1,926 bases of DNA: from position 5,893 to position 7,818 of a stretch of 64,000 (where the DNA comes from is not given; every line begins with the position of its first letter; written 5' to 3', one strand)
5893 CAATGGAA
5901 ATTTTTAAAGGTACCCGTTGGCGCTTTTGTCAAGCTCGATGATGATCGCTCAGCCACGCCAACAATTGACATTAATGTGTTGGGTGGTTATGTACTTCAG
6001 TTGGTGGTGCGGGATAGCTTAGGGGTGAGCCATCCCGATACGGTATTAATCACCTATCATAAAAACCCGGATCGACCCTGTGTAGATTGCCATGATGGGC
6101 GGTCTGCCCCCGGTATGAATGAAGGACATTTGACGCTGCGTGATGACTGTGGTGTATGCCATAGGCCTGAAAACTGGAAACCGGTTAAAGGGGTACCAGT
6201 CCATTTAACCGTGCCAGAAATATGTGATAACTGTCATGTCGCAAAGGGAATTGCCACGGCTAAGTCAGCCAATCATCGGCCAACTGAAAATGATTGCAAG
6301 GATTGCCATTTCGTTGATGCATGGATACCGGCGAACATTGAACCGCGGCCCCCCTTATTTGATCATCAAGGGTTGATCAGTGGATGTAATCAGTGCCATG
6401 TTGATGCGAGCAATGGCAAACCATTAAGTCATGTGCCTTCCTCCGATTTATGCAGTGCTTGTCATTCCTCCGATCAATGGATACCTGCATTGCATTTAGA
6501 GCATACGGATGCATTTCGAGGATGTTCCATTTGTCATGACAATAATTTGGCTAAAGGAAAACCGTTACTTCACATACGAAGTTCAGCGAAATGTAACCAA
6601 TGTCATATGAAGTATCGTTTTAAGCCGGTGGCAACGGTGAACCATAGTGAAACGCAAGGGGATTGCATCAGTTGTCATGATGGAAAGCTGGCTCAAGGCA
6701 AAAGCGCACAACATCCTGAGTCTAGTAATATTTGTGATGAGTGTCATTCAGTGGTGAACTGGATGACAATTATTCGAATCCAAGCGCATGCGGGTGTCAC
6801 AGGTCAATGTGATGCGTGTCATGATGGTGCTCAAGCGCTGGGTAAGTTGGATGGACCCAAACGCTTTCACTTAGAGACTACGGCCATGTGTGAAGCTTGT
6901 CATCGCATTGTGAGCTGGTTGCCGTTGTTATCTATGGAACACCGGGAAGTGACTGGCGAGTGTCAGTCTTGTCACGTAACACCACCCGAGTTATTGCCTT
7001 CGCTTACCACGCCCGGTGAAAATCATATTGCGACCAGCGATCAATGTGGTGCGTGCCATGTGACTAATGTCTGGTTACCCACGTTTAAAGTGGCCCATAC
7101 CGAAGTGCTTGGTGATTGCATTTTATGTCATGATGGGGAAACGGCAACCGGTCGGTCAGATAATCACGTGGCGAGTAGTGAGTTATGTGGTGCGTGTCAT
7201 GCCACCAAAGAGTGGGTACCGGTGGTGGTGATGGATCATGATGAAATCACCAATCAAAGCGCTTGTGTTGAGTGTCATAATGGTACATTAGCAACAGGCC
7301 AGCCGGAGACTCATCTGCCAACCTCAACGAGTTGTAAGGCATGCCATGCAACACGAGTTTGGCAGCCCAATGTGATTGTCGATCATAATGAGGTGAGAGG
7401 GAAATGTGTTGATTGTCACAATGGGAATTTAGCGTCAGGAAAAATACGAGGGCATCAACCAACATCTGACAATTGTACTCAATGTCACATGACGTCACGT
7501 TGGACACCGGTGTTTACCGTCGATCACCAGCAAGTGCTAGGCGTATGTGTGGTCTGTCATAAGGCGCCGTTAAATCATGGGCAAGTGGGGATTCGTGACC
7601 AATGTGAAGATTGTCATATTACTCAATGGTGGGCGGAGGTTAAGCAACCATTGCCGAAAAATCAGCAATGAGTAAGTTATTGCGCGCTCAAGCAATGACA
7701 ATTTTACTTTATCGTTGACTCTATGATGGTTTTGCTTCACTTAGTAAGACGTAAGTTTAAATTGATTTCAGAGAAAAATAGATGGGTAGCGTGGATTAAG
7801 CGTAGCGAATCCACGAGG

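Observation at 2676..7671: Tandem paralogous PKD-repeat lipoproteins carrying 18 and 22 c-type hemes in paired-CxxCH modules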

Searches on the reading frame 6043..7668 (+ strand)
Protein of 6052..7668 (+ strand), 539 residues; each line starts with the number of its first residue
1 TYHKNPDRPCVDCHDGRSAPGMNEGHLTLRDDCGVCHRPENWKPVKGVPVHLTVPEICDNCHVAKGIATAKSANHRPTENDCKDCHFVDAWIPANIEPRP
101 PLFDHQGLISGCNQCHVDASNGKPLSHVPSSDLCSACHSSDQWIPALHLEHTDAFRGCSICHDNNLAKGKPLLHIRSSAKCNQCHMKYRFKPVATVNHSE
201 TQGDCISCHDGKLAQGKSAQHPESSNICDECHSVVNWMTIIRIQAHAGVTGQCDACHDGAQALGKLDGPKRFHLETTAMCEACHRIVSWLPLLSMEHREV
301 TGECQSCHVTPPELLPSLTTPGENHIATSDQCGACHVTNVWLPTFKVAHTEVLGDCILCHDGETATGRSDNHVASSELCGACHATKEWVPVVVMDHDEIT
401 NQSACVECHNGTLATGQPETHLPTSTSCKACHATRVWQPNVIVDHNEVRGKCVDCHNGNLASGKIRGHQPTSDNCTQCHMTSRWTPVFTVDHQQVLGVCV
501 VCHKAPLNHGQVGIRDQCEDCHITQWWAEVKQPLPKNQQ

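Call 25: find_related_loci(query=A1, collection=genome_contigs, flank=10000)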
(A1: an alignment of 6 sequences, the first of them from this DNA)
Query A1 (542 aa) in genome_contigs; peptide patterns used: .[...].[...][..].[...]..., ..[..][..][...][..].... (x = any residue, [..] = any of these).
41 stretches matched a pattern; 2 encode a relative of the query (tblastn E <= 1e-3); 2 distinct loci.
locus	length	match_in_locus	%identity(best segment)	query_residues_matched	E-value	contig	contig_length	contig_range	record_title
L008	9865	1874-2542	27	10-525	5e-6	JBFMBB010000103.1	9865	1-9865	MAG: Pseudomonadota bacterium isolate MAG153 MAG153_103, whole genome shotgun sequence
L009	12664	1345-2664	24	82-482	8e-5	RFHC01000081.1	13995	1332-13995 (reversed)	MAG: Deltaproteobacteria bacterium isolate J040 k99_311297, whole genome shotgun sequence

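Call 28: find_homologous_proteins(query=A1, max_evalue=1e-10)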
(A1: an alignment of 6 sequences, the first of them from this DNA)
Query A1 (6 sequences) (542 aa, profile of the alignment): 850 proteins with E <= 1e-10 among 6428 candidates; the best 120 are listed.
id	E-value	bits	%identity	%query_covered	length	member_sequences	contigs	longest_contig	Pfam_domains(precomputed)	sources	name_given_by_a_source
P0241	0.0e+0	1349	38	95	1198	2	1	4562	PF22383.2,PF09699.16,PF14537.12,PF14522.12,PF22113.2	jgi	-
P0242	0.0e+0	1270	37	95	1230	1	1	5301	PF22383.2,PF09699.16,PF14537.12,PF02085.22,PF14522.12,PF22113.2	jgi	jgi:hypothetical protein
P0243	0.0e+0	1225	37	93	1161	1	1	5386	PF09699.16,PF14537.12,PF14522.12,PF22113.2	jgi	jgi:hypothetical protein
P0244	0.0e+0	1188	34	99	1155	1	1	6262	PF22383.2,PF09699.16,PF14537.12,PF14522.12,PF22113.2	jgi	-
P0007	0.0e+0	1169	40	93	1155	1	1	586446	PF21027.4,PF09699.16,PF14537.12,PF22352.3,PF17963.8,PF14522.12,PF18911.7,PF22113.2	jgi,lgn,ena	-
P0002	0.0e+0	1169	39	100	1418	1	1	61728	PF21027.4,PF14537.12,PF22352.3,PF00801.27,PF17963.8,PF07691.18,PF14522.12,PF18911.7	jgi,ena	-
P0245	0.0e+0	1166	34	97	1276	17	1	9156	PF09699.16,PF14537.12,PF02085.22,PF14522.12,PF10217.15,PF22113.2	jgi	jgi:hypothetical protein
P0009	0.0e+0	1149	37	98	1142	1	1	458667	PF21027.4,PF09699.16,PF14537.12,PF22352.3,PF00801.27,PF17963.8,PF02010.22,PF14522.12,PF18911.7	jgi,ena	-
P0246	0.0e+0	1143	30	95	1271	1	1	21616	PF09699.16,PF14537.12,PF02085.22,PF14522.12,PF22113.2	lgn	-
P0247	0.0e+0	1135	37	95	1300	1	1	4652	PF09699.16,PF14537.12,PF02085.22,PF14522.12,PF22113.2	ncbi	ncbi:cytochrome c3 family protein, partial [Kaarinaea lacus]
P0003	0.0e+0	1103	36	98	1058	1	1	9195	PF21027.4,PF14537.12,PF22352.3,PF00801.27,PF17963.8,PF02010.22,PF14522.12,PF18911.7,PF22113.2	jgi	-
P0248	0.0e+0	1085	38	98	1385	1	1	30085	PF09699.16,PF14537.12,PF14522.12,PF22113.2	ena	-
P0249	0.0e+0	1025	37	97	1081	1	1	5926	PF14537.12,PF00801.27,PF02085.22,PF14522.12,PF18911.7,PF22113.2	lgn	-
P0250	1.4e-287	974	39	98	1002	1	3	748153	PF09699.16,PF14537.12,PF02085.22,PF14522.12,PF22113.2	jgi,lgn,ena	-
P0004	1.8e-286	970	39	98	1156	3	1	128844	PF21027.4,PF09699.16,PF14537.12,PF22352.3,PF00801.27,PF17963.8,PF02010.22,PF14522.12,PF18911.7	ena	-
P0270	1.5e-222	759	32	96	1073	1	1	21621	PF14537.12,PF22352.3,PF02085.22,PF14522.12,PF22113.2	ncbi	ncbi:cytochrome c3 family protein [Kaarinaea lacus]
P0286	3.6e-195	669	31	95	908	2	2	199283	PF09699.16,PF14537.12,PF02085.22,PF14522.12,PF22113.2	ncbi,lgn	ncbi:hypothetical protein AAKU67_002263 [Oxalobacteraceae bacterium GrIS 2.11]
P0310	2.2e-177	610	31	86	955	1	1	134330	PF09699.16,PF14537.12,PF02085.22,PF14522.12,PF22113.2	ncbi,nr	ncbi:MAG: hypothetical protein HZB47_07250 [Nitrosomonadales bacterium]|nr:hypothetical protein [Nit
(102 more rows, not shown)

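Call 34: find_encoding_contigs(protein=P0310, flank=10000, max_places=1)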
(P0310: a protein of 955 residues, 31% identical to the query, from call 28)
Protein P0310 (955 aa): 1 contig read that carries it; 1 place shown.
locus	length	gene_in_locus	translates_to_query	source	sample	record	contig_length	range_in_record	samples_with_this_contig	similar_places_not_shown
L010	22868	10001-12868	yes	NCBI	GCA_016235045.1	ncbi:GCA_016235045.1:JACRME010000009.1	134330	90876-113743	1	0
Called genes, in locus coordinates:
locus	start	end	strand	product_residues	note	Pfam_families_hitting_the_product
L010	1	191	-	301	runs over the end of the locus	PF03602:Cons_hypoth95 (weak), PF05175:MTS, PF01170:UPF0020 (faint), PF06325:PrmA, PF08242:Methyltransf_12 (faint), PF09445:Methyltransf_15 (weak), PF13649:Methyltransf_25, PF13847:Methyltransf_31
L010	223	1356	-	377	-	PF01546:Peptidase_M20, PF07687:M20_dimer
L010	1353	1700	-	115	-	PF03960:ArsC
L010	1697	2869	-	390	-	PF00437:T2SSE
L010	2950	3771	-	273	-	PF14805:THDPS_N_2, PF25084:LbH_EIF2B (faint), PF00132:Hexapep (weak), PF14602:Hexapep_2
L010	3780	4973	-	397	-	PF00155:Aminotran_1_2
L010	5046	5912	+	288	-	PF00892:EamA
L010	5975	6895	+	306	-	PF28239:Npun_R2479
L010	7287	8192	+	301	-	-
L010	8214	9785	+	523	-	PF02085:Cytochrom_CIII (faint), PF14537:Cytochrom_c3_2 (faint), PF14522:Cytochrome_C7 (weak)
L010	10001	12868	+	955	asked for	PF02085:Cytochrom_CIII (faint), PF09699:Paired_CXXCH_1 (faint), PF14537:Cytochrom_c3_2 (faint), PF22113:Mtrc-MtrF_II-IV_dom (faint), PF14522:Cytochrome_C7 (weak)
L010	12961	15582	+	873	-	PF13174:TPR_6 (faint)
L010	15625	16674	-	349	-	PF01791:DeoC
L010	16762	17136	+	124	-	PF00903:Glyoxalase, PF18029:Glyoxalase_6 (weak), PF22677:Ble-like_N (weak)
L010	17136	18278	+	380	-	PF03969:AFG1_ATPase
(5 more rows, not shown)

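Call 35: find_encoding_contigs(protein=P0286, flank=10000, max_places=1)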
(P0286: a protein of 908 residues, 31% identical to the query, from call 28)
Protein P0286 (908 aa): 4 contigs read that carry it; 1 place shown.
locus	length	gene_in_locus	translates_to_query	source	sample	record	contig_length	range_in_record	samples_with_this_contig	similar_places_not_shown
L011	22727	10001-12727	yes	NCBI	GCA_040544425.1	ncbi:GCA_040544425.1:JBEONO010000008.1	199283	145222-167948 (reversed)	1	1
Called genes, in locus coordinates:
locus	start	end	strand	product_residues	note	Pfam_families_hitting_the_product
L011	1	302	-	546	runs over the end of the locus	PF00890:FAD_binding_2, PF01266:DAO (weak), PF07992:Pyr_redox_2 (faint), PF02910:Succ_DH_flav_C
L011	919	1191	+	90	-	PF00216:Bac_DNA_binding, PF18291:HU-HIG (weak), PF18175:HU-CCDC81_bac_2 (weak)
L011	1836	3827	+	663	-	PF01578:Cytochrom_C_asm, PF16327:CcmF_C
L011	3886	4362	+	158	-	PF03918:CcmH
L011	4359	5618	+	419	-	PF13428:TPR_14 (faint), PF23914:TPR_CcmH_CycH, PF13431:TPR_17 (faint), PF13432:TPR_16 (faint), PF14559:TPR_19 (faint), PF00515:TPR_1 (faint), PF07719:TPR_2 (weak), PF23892:Ig_CycH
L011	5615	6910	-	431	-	PF00037:Fer4 (faint), PF12837:Fer4_6 (weak), PF13237:Fer4_10, PF14697:Fer4_21 (weak), PF12838:Fer4_7 (weak), PF07992:Pyr_redox_2, PF13738:Pyr_redox_3, PF00070:Pyr_redox (weak), +7 more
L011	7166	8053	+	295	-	-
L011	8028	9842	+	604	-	PF02085:Cytochrom_CIII (faint), PF14522:Cytochrome_C7 (faint), PF14537:Cytochrom_c3_2 (faint), PF22113:Mtrc-MtrF_II-IV_dom (faint)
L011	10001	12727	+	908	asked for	PF02085:Cytochrom_CIII (faint), PF09699:Paired_CXXCH_1 (faint), PF14537:Cytochrom_c3_2 (faint), PF22113:Mtrc-MtrF_II-IV_dom (faint), PF14522:Cytochrome_C7 (weak)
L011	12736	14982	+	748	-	-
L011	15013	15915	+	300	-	PF23914:TPR_CcmH_CycH, PF14559:TPR_19 (faint), PF13431:TPR_17 (faint)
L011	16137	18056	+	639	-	PF13623:SurA_N_2, PF13624:SurA_N_3, PF13145:Rotamase_2, PF13616:Rotamase_3, PF00639:Rotamase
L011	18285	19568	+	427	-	-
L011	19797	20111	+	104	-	PF05973:Gp49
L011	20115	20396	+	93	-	PF13744:HTH_37, PF13560:HTH_31 (weak), PF01381:HTH_3 (weak)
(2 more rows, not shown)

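Call 36: find_encoding_contigs(protein=P0270, flank=10000, max_places=1)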
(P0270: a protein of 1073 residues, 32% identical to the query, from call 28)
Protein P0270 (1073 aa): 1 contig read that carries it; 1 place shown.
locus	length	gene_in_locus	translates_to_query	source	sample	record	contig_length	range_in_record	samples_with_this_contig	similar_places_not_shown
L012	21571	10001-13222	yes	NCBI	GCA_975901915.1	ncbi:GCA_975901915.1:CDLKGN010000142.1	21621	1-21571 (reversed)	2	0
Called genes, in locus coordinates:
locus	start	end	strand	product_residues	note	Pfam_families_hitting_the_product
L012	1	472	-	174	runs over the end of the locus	?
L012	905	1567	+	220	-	-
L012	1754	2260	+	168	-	PF03928:HbpS-like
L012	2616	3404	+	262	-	PF01841:Transglut_core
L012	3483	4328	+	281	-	PF08379:Bact_transglu_N, PF01841:Transglut_core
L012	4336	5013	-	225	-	PF01638:HxlR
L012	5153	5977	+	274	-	PF01209:Ubie_methyltran, PF13489:Methyltransf_23, PF01135:PCMT (weak), PF13847:Methyltransf_31, PF08241:Methyltransf_11, PF08242:Methyltransf_12, PF13649:Methyltransf_25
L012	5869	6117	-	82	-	-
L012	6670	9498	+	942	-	-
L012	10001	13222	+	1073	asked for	PF22352:K319L-like_PKD (weak), PF02085:Cytochrom_CIII (faint), PF14537:Cytochrom_c3_2 (faint), PF22113:Mtrc-MtrF_II-IV_dom (faint), PF14522:Cytochrome_C7 (weak)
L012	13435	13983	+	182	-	PF10604:Polyketide_cyc2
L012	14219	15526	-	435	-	PF17963:Big_9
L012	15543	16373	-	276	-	PF20112:DUF6502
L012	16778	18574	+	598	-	PF14522:Cytochrome_C7 (faint), PF09699:Paired_CXXCH_1 (faint), PF14537:Cytochrom_c3_2 (faint), PF22113:Mtrc-MtrF_II-IV_dom (faint)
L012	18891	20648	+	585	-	-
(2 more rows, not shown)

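Call 39: search_solved_structures(query=A1, max_evalue=0.01, show_alignments=1)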
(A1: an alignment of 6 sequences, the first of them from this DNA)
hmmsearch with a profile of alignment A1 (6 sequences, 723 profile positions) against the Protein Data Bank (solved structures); distinct sequences matched with E-value up to 0.01: 13.
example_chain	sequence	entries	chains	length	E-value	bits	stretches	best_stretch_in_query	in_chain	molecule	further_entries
7o7g_A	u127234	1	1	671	6.5e-10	41.2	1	365-505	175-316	Extracellular iron oxide respiratory system surface decaheme cytochrome c component MtrC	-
7qth_A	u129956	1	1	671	6.5e-10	41.2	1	365-505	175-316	Extracellular iron oxide respiratory system surface decaheme cytochrome c component MtrC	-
8qbq_A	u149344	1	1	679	6.7e-10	41.1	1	365-505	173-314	Extracellular iron oxide respiratory system surface decaheme cytochrome c component MtrC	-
4lm8_A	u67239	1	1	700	7e-10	41.1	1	365-505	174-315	Extracellular iron oxide respiratory system surface decaheme cytochrome c component MtrC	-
8qbz_A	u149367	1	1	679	7.3e-10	41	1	365-505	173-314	Extracellular iron oxide respiratory system surface decaheme cytochrome c component MtrC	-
8qc9_A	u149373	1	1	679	8.9e-10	40.7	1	365-505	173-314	Extracellular iron oxide respiratory system surface decaheme cytochrome c component MtrC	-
9eov_A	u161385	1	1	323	9e-10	40.7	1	365-502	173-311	Extracellular iron oxide respiratory system surface decaheme cytochrome c component MtrC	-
6r2q_A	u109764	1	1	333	2.4e-08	36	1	185-339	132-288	Cystathionine beta-synthase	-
8k9e_A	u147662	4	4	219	8.3e-07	30.9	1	253-369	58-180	Cytochrome c7-like domain-containing protein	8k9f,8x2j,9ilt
1bvb_A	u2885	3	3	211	0.00031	22.4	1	140-267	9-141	CYTOCHROME C-554 | CYTOCHROME C554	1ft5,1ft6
6f0k_A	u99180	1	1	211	0.0027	19.3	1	165-278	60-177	Cytochrome c family protein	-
1z1n_X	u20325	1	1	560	0.0027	19.3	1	373-548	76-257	sixteen heme cytochrome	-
6lod_A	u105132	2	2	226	0.0074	17.9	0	253-368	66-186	MULTIHEME_CYTC domain-containing protein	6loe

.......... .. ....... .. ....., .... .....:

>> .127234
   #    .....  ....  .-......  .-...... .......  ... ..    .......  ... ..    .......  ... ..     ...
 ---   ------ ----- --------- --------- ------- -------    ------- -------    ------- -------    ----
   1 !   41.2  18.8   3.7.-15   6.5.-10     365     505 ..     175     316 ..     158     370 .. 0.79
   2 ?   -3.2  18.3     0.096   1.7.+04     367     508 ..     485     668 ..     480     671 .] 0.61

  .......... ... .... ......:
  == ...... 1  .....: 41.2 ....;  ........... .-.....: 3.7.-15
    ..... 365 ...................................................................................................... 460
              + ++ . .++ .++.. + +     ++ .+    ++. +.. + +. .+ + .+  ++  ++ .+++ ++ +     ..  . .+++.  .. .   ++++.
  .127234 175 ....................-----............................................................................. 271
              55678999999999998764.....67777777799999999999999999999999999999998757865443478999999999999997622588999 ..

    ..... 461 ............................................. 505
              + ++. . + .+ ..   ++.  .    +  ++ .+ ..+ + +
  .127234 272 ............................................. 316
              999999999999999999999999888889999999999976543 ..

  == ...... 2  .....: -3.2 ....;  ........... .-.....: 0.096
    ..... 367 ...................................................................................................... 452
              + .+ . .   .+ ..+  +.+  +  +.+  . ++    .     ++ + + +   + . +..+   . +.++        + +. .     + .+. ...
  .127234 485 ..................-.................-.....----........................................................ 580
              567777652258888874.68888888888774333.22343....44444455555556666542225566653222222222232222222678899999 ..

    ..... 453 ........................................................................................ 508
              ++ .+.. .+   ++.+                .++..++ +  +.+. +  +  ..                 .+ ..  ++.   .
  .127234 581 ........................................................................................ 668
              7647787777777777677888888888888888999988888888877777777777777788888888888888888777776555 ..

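Call 49: find_related_loci(query=A1, collection=metagenome_contigs, flank=10000)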
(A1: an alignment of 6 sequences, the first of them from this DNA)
Query A1 (542 aa) in metagenome_contigs; peptide patterns used: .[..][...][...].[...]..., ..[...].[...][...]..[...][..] (x = any residue, [..] = any of these).
270 stretches matched a pattern; 117 encode a relative of the query (tblastn E <= 1e-3); the best 80 are kept; 75 distinct loci.
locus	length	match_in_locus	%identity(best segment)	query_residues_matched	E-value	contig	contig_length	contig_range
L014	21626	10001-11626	89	1-542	0e+0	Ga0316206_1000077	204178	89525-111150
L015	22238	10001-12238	40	2-538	4e-119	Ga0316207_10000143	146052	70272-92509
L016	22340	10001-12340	37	1-534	5e-118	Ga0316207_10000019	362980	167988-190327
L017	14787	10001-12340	39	1-533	1e-117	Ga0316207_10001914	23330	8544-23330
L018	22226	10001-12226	39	1-542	7e-117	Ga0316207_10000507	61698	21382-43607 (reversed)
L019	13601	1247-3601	38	1-534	2e-116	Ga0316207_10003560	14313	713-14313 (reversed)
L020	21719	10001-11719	40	1-538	5e-115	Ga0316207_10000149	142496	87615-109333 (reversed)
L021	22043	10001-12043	39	1-533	5e-114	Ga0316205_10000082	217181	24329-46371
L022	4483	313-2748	40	6-535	7e-115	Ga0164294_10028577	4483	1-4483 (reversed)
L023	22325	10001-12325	37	1-535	2e-112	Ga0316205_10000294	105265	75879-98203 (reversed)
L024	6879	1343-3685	37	1-535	2e-111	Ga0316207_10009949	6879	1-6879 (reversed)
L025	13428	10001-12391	37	1-538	6e-111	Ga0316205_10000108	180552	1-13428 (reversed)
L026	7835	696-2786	38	1-533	1e-108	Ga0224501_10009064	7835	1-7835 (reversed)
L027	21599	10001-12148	34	1-538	2e-105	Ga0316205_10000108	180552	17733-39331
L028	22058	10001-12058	38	1-535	7e-108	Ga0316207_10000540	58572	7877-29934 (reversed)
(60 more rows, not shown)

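Call 56: search_protein_families(library=pfam, proteins=[L014:1396-4197:-, L014:11638-12837:+, L014:13355-14326:+], max_evalue=0.01)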
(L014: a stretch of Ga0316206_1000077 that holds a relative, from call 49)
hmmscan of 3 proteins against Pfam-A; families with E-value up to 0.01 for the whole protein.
L014:1396-4197:- (933 aa): 9 families
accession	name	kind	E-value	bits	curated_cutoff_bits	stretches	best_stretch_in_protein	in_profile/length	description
PF00563.25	EAL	-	3.3e-79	266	31.3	1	660-896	3-236/236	EAL domain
PF00990.26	GGDEF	-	1.4e-48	165.2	23.8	1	481-638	1-160/161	Diguanylate cyclase, GGDEF domain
PF08448.16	PAS_4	-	9.5e-14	52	23.1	1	65-168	1-109/110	PAS fold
PF13426.13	PAS_9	-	1.1e-13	51.7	27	1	372-469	5-103/103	PAS domain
PF01590.32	GAF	-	1.3e-13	52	22.4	1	202-340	2-131/133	GAF domain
PF00989.32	PAS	-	3.5e-10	40.3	22.6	1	360-445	2-89/113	PAS fold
PF13188.13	PAS_8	-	8.9e-09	35.4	21.8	1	359-409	1-53/65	PAS domain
PF08447.18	PAS_3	-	5e-08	33.5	25.6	1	380-447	2-70/89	PAS fold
PF13185.12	GAF_2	-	7.4e-06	26.7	28.6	1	202-342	4-135/136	GAF domain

L014:11638-12837:+ (399 aa): 4 families
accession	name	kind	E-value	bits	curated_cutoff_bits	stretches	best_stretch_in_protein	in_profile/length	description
PF13487.12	HD_5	-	3.4e-29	102.2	27.2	1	211-372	13-168/170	HD domain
PF01966.28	HD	-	6.2e-16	59.2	22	1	220-342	9-115/116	HD domain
PF13185.12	GAF_2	-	6.5e-06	26.8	28.6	1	60-178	21-133/136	GAF domain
PF01590.32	GAF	-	0.001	20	22.4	1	59-177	20-130/133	GAF domain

L014:13355-14326:+ (323 aa): 1 family
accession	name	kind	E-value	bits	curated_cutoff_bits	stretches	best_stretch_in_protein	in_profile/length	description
PF07589.16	PEP-CTERM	-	2.3e-05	24.7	20.7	1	297-320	2-24/24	PEP-CTERM motif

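Call 82: search_protein_representatives(protein=window:6052-7668:+)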
Query: 539 residues. Proteins with E-value up to 0.001 (for the whole library): 1616; up to 1e-10: 960; up to 1e-30: 372. The best 150 are listed.
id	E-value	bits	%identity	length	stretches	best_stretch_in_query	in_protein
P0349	0.0e+00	2114.4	45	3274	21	194-506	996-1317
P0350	0.0e+00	1145.0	45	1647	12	158-503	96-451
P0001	0.0e+00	1118.1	85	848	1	1-537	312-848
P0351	0.0e+00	1035.5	36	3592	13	122-504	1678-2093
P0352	0.0e+00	1021.6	39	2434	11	198-510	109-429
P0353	8.7e-231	784.1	42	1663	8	174-487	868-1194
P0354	3.2e-230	782.2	36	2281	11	99-432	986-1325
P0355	8.8e-226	767.5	39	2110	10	143-480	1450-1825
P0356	1.8e-218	743.4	34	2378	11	68-495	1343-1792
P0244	3.8e-213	725.8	44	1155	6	193-503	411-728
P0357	5.1e-192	656.1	39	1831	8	123-504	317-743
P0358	5.1e-189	646.2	37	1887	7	157-506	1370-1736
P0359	3.8e-188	643.3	38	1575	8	202-482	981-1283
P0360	1.8e-182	624.6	35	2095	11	104-481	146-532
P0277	7.9e-177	605.9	45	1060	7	324-504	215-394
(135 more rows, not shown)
